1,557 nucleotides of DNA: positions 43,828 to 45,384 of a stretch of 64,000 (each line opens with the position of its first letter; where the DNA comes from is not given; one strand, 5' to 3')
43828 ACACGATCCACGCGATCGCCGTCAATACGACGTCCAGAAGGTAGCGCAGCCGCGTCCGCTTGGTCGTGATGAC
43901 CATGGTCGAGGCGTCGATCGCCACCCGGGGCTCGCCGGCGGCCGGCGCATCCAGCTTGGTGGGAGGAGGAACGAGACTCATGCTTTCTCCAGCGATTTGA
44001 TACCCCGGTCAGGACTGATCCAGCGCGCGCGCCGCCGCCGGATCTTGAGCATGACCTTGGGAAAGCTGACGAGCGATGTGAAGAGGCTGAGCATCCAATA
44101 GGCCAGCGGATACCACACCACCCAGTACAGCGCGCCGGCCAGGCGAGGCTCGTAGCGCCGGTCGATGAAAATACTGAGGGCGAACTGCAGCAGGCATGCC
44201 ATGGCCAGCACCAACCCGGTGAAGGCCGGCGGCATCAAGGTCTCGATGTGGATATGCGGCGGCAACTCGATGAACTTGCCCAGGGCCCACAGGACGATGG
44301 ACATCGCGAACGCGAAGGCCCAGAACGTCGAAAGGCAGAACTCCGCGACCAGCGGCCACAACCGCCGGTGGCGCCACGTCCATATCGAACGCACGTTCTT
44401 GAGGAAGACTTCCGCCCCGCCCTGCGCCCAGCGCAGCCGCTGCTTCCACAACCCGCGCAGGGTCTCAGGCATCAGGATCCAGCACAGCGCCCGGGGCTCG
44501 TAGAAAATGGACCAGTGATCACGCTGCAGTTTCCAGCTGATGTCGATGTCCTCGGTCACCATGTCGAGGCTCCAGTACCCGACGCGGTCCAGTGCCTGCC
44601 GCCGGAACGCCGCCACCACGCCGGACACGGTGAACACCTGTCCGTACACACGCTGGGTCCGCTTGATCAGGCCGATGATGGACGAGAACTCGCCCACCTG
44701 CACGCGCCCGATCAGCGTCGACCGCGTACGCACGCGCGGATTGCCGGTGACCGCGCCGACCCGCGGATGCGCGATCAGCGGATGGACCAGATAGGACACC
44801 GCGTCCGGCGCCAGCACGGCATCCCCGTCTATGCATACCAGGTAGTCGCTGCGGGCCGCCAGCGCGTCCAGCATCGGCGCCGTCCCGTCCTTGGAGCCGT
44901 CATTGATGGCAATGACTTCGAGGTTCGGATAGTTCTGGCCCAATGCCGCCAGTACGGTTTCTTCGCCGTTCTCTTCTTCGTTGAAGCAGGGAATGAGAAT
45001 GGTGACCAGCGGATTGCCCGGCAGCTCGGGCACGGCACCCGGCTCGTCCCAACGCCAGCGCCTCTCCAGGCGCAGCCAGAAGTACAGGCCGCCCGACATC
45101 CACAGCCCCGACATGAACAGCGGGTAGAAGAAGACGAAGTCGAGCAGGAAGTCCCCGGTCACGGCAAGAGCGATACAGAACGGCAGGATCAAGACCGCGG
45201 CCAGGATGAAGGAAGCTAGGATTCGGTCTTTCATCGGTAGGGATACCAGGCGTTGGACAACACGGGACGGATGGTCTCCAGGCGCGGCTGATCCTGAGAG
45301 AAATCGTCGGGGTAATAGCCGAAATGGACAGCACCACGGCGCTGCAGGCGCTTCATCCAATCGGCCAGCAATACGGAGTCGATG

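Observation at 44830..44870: In-frame deletion of about 27 aa in the GT-A catalytic core of PgaC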

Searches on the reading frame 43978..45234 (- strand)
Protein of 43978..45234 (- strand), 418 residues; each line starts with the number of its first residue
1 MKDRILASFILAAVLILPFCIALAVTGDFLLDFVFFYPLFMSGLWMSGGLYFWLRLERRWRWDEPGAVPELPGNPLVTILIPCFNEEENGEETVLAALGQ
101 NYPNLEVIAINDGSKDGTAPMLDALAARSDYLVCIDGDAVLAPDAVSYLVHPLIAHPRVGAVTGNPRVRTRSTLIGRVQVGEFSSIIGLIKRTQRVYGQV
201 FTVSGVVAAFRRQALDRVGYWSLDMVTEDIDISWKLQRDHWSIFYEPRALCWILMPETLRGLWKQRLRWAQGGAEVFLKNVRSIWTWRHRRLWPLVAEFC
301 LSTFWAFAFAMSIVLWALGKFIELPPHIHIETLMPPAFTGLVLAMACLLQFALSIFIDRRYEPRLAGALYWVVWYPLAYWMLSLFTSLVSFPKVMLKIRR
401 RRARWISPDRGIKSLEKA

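Call 3: search_solved_structures(query=window:43978-45234:-, show_alignments=3)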
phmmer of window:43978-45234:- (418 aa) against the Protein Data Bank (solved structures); distinct sequences matched with E-value up to 0.001: 12.
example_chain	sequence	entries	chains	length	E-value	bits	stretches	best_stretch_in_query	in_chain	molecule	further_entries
6yv7_B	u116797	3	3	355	5.7e-11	45.1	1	99-283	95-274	Glycosyl transferase, family 2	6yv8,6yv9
6yv7_A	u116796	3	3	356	5.9e-11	45.1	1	99-283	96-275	Glycosyl transferase, family 2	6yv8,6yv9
5ej1_A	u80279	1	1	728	6.7e-09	38.3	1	130-352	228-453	Putative cellulose synthase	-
4hg6_A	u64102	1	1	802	8.1e-09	38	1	130-352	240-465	Cellulose Synthase Subunit A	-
4p00_A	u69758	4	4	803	8.1e-09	38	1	130-352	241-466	Cellulose Synthase A subunit | Cellulose Synthase subunit A | Putative cellulose synthase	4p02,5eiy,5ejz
9b8v_E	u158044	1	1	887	2.3e-07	33.3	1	185-278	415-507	Cellulose synthase catalytic subunit [UDP-forming]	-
7lby_A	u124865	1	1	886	2.3e-07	33.2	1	185-278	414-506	Cellulose synthase catalytic subunit [UDP-forming]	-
9fmv_A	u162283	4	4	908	2.5e-07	33.1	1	185-278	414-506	Cellulose synthase catalytic subunit [UDP-forming]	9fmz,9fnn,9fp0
7sp7_A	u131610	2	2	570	9.7e-05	24.6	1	124-308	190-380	Hyaluronan synthase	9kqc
8snc_A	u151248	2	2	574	9.9e-05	24.6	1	124-308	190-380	Hyaluronan synthase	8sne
7sp6_A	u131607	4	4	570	0.00043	22.5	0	125-305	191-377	Hyaluronan synthase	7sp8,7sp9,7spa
8snd_A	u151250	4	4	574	0.00043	22.4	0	125-305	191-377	Hyaluronan synthase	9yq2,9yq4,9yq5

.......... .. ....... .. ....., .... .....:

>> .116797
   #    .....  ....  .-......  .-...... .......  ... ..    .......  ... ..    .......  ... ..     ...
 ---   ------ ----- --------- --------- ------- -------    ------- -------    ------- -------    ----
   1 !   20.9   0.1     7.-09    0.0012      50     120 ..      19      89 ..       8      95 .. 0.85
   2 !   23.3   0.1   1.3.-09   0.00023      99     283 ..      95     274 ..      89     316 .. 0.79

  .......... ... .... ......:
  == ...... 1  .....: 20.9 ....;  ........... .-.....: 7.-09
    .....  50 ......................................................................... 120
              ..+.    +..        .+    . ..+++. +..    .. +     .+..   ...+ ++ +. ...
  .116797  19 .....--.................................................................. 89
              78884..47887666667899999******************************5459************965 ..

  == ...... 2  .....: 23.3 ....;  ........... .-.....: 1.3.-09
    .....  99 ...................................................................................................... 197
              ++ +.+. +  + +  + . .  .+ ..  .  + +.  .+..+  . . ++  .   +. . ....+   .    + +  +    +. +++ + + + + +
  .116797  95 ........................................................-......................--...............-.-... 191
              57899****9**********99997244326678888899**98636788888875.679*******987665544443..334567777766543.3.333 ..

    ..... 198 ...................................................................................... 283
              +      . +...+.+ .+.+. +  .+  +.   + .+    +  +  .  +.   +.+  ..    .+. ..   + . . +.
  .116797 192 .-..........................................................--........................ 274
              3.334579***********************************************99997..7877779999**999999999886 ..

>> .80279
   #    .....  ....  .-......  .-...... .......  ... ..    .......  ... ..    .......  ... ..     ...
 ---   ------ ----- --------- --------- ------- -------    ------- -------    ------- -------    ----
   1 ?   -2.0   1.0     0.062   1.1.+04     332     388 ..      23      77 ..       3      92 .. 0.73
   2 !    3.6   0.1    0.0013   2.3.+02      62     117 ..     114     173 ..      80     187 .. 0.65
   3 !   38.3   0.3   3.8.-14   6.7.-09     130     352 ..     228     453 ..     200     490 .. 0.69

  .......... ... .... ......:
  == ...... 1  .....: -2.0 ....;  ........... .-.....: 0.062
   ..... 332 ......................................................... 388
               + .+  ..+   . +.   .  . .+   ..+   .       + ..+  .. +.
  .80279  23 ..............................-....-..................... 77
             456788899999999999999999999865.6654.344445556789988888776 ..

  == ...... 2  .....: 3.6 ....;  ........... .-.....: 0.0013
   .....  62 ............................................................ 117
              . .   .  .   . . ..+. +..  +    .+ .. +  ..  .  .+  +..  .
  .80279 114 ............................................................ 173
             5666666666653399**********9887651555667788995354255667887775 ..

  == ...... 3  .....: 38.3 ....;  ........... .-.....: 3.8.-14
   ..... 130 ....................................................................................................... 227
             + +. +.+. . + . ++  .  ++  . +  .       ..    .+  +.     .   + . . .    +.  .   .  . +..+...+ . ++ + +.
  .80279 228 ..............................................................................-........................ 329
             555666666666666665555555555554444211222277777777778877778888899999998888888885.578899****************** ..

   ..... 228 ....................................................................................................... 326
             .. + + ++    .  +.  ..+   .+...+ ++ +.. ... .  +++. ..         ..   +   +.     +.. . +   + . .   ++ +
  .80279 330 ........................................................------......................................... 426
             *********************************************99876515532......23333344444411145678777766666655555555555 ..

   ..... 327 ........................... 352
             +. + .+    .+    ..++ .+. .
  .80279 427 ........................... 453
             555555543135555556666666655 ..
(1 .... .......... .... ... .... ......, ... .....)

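Call 4: search_protein_families(library=ncbifam, proteins=[window:43978-45234:-])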
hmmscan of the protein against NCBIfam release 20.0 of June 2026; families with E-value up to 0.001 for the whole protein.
window:43978-45234:- (418 aa): 15 families
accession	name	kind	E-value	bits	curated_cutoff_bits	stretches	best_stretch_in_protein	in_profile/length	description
TIGR03937.1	PgaC_IcaA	equivalog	6.4e-168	558.9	422.3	2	125-411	122-407/407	poly-beta-1,6-N-acetyl-D-glucosamine synthase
TIGR03030.1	CelA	equivalog_domain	1.2e-17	63.2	699.1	1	204-321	308-423/714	UDP-forming cellulose synthase catalytic subunit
TIGR03111.1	glyc2_xrt_Gpos1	hypoth_equivalog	6.9e-15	54.8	363.95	1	127-282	130-295/439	TIGR03111 family XrtG-associated glycosyltransferase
NF008558.0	PRK11498.1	equivalog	2.4e-11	42.3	992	1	186-277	415-505/872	UDP-forming cellulose synthase catalytic subunit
TIGR03965.1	mycofact_glyco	equivalog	3e-10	39.6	280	1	126-276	152-303/467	mycofactocin biosynthesis glycosyltransferase MftF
TIGR04242.1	nodulat_NodC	equivalog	3e-10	39.6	550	1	127-271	130-282/395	chitooligosaccharide synthase NodC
TIGR03472.1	HpnI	equivalog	3.7e-08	32.6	310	1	93-271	86-270/373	bacteriohopanetetrol glucosamine biosynthesis glycosyltransferase HpnI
TIGR03469.1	HpnB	hypoth_equivalog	1.6e-07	30.7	379.25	1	52-129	22-99/386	hopene-associated glycosyltransferase HpnB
NF038299.1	EPS_HpsN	equivalog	3.4e-07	29.6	425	0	75-114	1-40/317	hormogonium polysaccharide biosynthesis glycosyltransferase HpsN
NF053846.1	glyco_with_XrtP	equivalog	6e-07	28.5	520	0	79-130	45-95/440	XrtP-associated glycosyltransferase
NF047683.1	TeichurnBiosyTuaG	equivalog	3e-06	27.1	400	1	74-129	5-60/252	teichuronic acid biosynthesis protein TuaG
TIGR04283.1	glyco_like_mftF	equivalog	2.9e-05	23.8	182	0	78-127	2-51/221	TIGR04283 family arsenosugar biosynthesis glycosyltransferase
NF003955.0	PRK05454.1-1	equivalog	0.00024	19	1037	1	130-202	350-411/855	glucans biosynthesis glucosyltransferase MdoH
NF007482.0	PRK10073.1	equivalog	0.00051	19.1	423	1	75-128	6-59/334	glycosyltransferase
NF041875.1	EPS_EpsD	equivalog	0.00095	18.7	370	0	78-129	2-55/325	exopolysaccharide biosynthesis glycosyltransferase EpsD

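Call 5: find_homologous_proteins(query=window:43978-45234:-, max_evalue=1e-50)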
Query window:43978-45234:- (418 aa): 7247 proteins with E <= 1e-50 among 8000 candidates; the best 120 are listed.
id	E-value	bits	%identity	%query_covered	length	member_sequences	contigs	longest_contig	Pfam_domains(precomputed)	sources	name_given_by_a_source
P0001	1.5e-284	962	100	100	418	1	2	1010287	PF13632.13,PF13506.14,PF13641.13,PF03142.22,PF00535.33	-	-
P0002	1.1e-235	801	77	100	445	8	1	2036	PF13632.13,PF13506.14,PF13641.13,PF03142.22,PF00535.33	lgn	-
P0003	2.8e-219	747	75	99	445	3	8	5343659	PF13632.13,PF13506.14,PF13641.13,PF03142.22,PF00535.33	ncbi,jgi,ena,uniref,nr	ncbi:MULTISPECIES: poly-beta-1,6-N-acetyl-D-glucosamine synthase [Bordetella]|uniref:Poly-beta-1,6-N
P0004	3.8e-219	746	71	100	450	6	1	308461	PF13632.13,PF10111.15,PF13506.14,PF13641.13,PF03142.22,PF00535.33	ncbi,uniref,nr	ncbi:poly-beta-1,6-N-acetyl-D-glucosamine synthase [Cupriavidus sp. AcVe19-1a]|uniref:poly-beta-1,6-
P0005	2.2e-218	744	73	99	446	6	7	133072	PF13632.13,PF10111.15,PF13506.14,PF13641.13,PF03142.22,PF00535.33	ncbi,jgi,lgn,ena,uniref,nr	ncbi:N-glycosyltransferase [Achromobacter sp. DMS1]|uniref:poly-beta-1,6-N-acetyl-D-glucosamine synt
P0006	2.8e-218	743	73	99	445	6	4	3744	PF13632.13,PF10111.15,PF13641.13,PF03142.22,PF00535.33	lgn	-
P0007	6.3e-218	742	73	99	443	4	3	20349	PF13632.13,PF13506.14,PF13641.13,PF03142.22,PF00535.33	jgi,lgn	jgi:biofilm PGA synthesis N-glycosyltransferase PgaC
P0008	3.1e-216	736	72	99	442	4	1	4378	PF13632.13,PF13506.14,PF13641.13,PF03142.22,PF00535.33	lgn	-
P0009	3.6e-216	736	72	99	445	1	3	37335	PF13632.13,PF10111.15,PF13506.14,PF13641.13,PF03142.22,PF00535.33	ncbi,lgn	-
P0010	2.4e-214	730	70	100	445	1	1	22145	PF13632.13,PF13506.14,PF13641.13,PF03142.22,PF00535.33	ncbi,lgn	-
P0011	3.0e-214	730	73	99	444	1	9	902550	PF13632.13,PF10111.15,PF13506.14,PF13641.13,PF03142.22,PF00535.33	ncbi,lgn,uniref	ncbi:poly-beta-1,6-N-acetyl-D-glucosamine synthase [Castellaniella sp. FW104-16D08]|uniref:poly-beta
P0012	3.2e-214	730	73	99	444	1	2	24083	PF13632.13,PF10111.15,PF13506.14,PF13641.13,PF03142.22,PF00535.33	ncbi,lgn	ncbi:MAG: poly-beta-1,6-N-acetyl-D-glucosamine synthase [Castellaniella sp.]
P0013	9.6e-214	728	71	100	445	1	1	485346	PF13632.13,PF10111.15,PF13506.14,PF13641.13,PF03142.22,PF00535.33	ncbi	ncbi:poly-beta-1,6-N-acetyl-D-glucosamine synthase [Paracidovorax citrulli]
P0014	1.8e-213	727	73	99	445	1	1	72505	PF13632.13,PF10111.15,PF13641.13,PF03142.22,PF00535.33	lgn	-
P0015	2.0e-213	727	70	100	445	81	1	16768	PF13632.13,PF10111.15,PF13506.14,PF13641.13,PF03142.22,PF00535.33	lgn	-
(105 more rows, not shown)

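Call 6: find_related_loci(query=window:43978-45234:-, collection=genome_contigs, flank=6000)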
Query window:43978-45234:- (418 aa) in genome_contigs; peptide patterns used: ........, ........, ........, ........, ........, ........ (x = any residue, [..] = any of these).
600 stretches matched a pattern (row limit reached: there are more); 423 encode a relative of the query (tblastn E <= 1e-3); the best 80 are kept; 80 distinct loci.
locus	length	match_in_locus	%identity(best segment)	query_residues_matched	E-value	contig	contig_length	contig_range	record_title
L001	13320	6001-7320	75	1-413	0e+0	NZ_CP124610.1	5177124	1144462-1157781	Bordetella bronchiseptica strain M2020-2 chromosome, complete genome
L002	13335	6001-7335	73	1-418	0e+0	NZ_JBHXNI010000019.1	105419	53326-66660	Achromobacter sp. NPDC058515 NPDC058515_T40_C11.ctg-0019, whole genome shotgun sequence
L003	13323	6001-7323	74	1-414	0e+0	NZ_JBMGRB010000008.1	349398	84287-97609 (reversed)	Achromobacter marplatensis strain BZR 926 NODE_8_length_349398_cov_108.491001, whole genome shotgun sequence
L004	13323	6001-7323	74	1-414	0e+0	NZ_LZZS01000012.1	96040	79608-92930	Achromobacter sp. UMC46 AC46_contig000012, whole genome shotgun sequence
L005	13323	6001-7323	73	1-414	0e+0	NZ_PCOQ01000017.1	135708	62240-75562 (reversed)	Achromobacter sp. MYb9 MYb9_contig000017, whole genome shotgun sequence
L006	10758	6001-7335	73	1-418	0e+0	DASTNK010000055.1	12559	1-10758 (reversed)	MAG TPA_asm: Burkholderiaceae bacterium isolate SMAG_U2140 k141_594986, whole genome shotgun sequence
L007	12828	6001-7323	72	1-414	0e+0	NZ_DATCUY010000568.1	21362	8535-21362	MAG: Achromobacter sp. isolate SMAG_U7371 k141_239567, whole genome shotgun sequence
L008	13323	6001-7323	72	1-414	0e+0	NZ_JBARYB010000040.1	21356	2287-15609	MAG: Achromobacter sp. isolate MFD12220_ilm_asm_bin14 k127_1207, whole genome shotgun sequence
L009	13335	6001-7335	72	1-418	0e+0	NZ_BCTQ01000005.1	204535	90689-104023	Achromobacter denitrificans NBRC 15125, whole genome shotgun sequence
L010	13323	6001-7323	72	1-414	0e+0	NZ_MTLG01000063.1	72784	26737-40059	Achromobacter xylosoxidans strain B_1 Cont63, whole genome shotgun sequence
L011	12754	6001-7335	72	1-418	0e+0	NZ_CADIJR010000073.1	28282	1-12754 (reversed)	Achromobacter insuavis strain LMG 26845 isolate LMG 26845, whole genome shotgun sequence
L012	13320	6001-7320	73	1-413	0e+0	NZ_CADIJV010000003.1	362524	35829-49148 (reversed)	Achromobacter pulmonis strain LMG 26696 isolate LMG 26696, whole genome shotgun sequence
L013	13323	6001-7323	73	1-414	0e+0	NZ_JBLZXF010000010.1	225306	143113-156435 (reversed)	MAG: Achromobacter sp. isolate S21_GT28SEX NODE_23_length_225306_cov_58.582700, whole genome shotgun sequence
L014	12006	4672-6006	72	1-418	0e+0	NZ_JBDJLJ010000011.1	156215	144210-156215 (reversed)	Achromobacter spanius strain TWI931 contig00011, whole genome shotgun sequence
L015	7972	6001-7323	72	1-414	0e+0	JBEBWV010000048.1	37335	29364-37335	MAG: Achromobacter deleyi isolate T2.bin.30 NODE_3244_length_37335_cov_8.219823, whole genome shotgun sequence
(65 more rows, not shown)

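Call 9: find_encoding_contigs(protein=P0001, flank=3000, max_places=6)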
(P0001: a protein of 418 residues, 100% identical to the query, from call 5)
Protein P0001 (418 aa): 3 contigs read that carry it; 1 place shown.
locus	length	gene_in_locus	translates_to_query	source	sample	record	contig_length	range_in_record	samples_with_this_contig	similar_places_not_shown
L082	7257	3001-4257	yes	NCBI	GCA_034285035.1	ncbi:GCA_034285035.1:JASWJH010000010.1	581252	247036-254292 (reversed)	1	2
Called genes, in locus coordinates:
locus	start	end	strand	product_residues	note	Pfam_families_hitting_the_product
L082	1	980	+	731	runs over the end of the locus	PF21197:PgaA_barrel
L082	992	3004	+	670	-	PF01522:Polysacc_deac_1, PF14883:GHL13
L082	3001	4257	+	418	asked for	PF00535:Glycos_transf_2, PF03142:Chitin_synth_2 (faint), PF13506:Glyco_transf_21, PF13641:Glyco_tranf_2_3 (weak), PF00535:Glycos_transf_2, PF13632:Glyco_trans_2_3, PF13641:Glyco_tranf_2_3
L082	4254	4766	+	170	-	PF13994:PgaD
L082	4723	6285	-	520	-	PF03929:PepSY_TM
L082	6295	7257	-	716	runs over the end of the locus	PF07715:Plug, PF00593:TonB_dep_Rec_b-barrel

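Call 10: find_encoding_contigs(protein=P0002, flank=3000, max_places=6)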
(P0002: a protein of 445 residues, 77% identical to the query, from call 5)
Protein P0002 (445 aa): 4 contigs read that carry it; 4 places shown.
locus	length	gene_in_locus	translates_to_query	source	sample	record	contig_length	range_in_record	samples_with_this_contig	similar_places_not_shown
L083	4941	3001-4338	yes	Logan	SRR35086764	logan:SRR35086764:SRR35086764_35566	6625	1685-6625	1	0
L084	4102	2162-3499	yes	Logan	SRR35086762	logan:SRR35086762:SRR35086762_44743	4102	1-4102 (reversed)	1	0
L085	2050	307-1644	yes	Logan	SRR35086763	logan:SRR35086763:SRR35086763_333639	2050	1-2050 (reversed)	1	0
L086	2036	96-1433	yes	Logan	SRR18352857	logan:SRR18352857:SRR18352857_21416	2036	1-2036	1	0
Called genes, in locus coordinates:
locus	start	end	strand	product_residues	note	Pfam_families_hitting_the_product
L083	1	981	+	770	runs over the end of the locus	PF13428:TPR_14 (faint), PF14559:TPR_19 (faint), PF21197:PgaA_barrel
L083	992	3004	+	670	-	PF01522:Polysacc_deac_1, PF14883:GHL13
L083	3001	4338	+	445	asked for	PF13506:Glyco_transf_21, PF00535:Glycos_transf_2, PF13641:Glyco_tranf_2_3, PF03142:Chitin_synth_2 (weak), PF13632:Glyco_trans_2_3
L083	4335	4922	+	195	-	PF13994:PgaD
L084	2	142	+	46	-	?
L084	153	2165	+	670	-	PF01522:Polysacc_deac_1, PF14883:GHL13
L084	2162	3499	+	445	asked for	PF13506:Glyco_transf_21, PF00535:Glycos_transf_2, PF13641:Glyco_tranf_2_3, PF03142:Chitin_synth_2 (weak), PF13632:Glyco_trans_2_3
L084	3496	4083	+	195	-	PF13994:PgaD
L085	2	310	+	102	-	?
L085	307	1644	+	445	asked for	PF13506:Glyco_transf_21, PF00535:Glycos_transf_2, PF13641:Glyco_tranf_2_3, PF03142:Chitin_synth_2 (weak), PF13632:Glyco_trans_2_3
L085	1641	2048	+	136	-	?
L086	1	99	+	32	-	?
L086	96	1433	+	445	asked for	PF13506:Glyco_transf_21, PF00535:Glycos_transf_2, PF13641:Glyco_tranf_2_3, PF03142:Chitin_synth_2 (weak), PF13632:Glyco_trans_2_3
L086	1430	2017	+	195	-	PF13994:PgaD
